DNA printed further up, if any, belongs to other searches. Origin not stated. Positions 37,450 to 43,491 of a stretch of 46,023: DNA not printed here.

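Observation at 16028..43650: Six-copy conserved box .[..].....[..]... on the + strand immediately upstream of late genes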

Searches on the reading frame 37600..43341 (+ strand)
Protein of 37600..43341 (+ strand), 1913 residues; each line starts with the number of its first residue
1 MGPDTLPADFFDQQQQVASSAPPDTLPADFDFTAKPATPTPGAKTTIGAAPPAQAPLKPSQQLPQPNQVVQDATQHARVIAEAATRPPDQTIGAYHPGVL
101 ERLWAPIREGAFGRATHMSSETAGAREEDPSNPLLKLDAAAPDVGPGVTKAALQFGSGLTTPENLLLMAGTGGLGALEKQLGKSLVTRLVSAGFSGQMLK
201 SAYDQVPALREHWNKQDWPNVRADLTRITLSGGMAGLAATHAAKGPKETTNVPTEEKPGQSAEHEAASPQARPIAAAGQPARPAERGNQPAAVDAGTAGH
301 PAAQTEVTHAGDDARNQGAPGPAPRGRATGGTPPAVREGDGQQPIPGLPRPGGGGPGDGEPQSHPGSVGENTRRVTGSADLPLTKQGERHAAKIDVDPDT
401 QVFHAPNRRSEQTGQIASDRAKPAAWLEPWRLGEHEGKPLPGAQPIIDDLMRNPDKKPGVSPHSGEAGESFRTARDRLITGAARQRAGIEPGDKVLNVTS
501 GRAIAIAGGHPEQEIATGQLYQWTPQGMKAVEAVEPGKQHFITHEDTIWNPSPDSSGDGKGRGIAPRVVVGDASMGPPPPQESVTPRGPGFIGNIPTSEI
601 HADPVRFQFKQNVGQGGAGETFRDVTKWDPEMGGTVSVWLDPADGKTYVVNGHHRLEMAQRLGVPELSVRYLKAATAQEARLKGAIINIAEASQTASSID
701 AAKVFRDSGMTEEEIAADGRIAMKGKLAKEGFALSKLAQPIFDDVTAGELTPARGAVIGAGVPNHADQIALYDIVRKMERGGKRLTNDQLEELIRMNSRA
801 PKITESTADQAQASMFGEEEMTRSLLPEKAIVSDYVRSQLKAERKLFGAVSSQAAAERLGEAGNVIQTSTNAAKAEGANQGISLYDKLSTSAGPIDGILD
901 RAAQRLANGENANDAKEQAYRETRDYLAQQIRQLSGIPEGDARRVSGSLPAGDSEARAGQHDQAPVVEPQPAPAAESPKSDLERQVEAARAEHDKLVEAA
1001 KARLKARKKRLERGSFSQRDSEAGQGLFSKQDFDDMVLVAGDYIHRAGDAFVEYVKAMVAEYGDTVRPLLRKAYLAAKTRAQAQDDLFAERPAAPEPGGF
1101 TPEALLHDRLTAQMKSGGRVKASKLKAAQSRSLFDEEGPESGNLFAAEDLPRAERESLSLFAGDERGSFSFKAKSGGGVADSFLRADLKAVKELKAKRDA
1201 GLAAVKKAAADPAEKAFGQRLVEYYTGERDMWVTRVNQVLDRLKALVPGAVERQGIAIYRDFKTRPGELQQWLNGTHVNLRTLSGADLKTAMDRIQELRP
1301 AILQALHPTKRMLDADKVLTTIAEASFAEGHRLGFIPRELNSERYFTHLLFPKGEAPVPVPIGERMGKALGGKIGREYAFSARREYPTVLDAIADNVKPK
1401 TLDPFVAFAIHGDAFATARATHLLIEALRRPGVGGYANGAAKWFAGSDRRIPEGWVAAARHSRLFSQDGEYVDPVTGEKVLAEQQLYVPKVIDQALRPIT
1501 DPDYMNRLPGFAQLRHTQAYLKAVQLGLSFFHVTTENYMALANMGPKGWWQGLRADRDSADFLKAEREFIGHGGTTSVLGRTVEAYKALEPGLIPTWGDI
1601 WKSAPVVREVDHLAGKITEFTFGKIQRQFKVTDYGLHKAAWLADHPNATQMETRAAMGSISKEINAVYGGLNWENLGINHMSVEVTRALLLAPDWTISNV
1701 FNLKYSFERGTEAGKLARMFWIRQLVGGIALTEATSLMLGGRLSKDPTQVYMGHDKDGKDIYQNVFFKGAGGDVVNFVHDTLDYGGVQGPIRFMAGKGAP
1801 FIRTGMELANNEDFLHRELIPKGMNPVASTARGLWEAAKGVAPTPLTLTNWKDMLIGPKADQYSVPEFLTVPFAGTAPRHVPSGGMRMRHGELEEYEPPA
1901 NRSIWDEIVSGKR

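Call 7: search_protein_families(library=pfam, proteins=[window:37600-43341:+], max_evalue=0.01)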
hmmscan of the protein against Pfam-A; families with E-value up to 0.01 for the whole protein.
window:37600-43341:+ (1913 aa): 1 family
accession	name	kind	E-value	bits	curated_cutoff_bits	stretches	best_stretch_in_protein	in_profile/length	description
PF00300.27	His_Phos_1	-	9.6e-07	29.1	21.7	1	371-507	13-154/194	Histidine phosphatase superfamily (branch 1)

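Call 8: search_protein_families(library=phrogs, proteins=[window:37600-43341:+], max_evalue=0.01)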
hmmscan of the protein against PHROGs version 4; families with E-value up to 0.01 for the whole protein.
window:37600-43341:+ (1913 aa): 2 families
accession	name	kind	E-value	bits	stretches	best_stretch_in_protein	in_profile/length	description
phrog_21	-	head and packaging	1.1e-65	223.2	1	584-932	1010-1350/1362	portal protein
phrog_1033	-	DNA, RNA and nucleotide metabolism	0.00017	22.5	1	635-717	73-160/334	ParB-like partition protein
